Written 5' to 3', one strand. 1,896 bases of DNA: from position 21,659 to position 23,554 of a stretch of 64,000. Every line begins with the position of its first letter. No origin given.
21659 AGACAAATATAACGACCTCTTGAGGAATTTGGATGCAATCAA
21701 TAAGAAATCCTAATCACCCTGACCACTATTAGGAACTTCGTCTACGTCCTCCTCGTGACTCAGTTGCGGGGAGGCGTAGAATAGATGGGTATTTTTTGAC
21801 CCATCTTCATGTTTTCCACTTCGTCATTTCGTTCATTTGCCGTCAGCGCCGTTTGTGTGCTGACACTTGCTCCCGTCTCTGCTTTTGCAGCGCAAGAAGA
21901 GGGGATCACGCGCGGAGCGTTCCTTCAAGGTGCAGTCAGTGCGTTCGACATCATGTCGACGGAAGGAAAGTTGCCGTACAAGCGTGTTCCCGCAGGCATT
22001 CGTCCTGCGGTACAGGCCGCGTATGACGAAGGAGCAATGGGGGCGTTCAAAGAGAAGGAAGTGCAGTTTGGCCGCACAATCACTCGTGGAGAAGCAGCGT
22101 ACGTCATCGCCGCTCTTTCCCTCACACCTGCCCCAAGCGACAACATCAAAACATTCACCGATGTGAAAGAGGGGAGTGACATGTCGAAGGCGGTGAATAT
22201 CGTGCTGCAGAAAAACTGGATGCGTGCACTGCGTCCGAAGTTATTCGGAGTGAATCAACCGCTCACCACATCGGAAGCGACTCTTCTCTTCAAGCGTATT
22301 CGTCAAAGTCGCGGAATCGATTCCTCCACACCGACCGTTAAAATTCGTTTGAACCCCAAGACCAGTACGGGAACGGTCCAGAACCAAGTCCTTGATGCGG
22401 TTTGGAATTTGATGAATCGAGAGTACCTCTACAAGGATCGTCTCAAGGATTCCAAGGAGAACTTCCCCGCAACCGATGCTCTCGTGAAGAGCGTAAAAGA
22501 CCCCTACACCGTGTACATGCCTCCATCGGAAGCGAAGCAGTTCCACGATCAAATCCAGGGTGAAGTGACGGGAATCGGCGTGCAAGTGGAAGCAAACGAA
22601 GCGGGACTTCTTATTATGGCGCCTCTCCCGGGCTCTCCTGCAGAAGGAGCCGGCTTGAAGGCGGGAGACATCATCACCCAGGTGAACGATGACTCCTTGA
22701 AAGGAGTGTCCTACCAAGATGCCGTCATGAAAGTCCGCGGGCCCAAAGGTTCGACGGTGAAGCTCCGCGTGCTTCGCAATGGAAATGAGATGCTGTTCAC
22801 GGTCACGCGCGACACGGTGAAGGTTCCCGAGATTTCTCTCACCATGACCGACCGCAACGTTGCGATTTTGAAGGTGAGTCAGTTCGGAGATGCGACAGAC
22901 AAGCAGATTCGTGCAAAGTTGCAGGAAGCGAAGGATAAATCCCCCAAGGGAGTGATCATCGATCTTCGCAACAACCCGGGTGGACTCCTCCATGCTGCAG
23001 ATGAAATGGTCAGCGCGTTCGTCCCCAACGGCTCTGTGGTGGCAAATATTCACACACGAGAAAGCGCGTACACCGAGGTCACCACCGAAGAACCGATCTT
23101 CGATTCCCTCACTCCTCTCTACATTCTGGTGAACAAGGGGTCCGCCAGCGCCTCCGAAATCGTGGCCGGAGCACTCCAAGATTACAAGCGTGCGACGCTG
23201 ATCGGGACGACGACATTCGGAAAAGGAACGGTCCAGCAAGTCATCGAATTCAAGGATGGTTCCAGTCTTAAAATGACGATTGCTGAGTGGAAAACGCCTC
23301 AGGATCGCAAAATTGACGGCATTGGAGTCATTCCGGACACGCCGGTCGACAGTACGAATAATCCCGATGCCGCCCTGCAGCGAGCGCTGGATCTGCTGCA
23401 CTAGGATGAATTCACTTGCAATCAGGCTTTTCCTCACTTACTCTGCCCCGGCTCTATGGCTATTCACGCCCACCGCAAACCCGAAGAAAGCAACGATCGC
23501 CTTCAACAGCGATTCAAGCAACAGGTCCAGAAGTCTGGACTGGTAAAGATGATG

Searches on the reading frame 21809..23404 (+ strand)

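Call 13: search_protein_families(library=pfam, proteins=[window:21809-23404:+], max_evalue=0.001)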
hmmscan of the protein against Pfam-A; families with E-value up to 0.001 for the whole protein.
window:21809-23404:+ (531 aa): 4 families
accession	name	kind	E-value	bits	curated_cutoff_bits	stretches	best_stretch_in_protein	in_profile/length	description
PF03572.23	Peptidase_S41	-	1.3e-49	168.3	24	1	350-512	1-164/165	Peptidase family S41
PF13180.12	PDZ_2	-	5.1e-14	52.8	27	1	255-332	2-78/80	PDZ domain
PF00595.29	PDZ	-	3.7e-12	46.9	23.2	1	252-321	8-80/81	PDZ domain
PF17820.7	PDZ_6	-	6.4e-12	45.5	27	1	269-323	2-54/54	PDZ domain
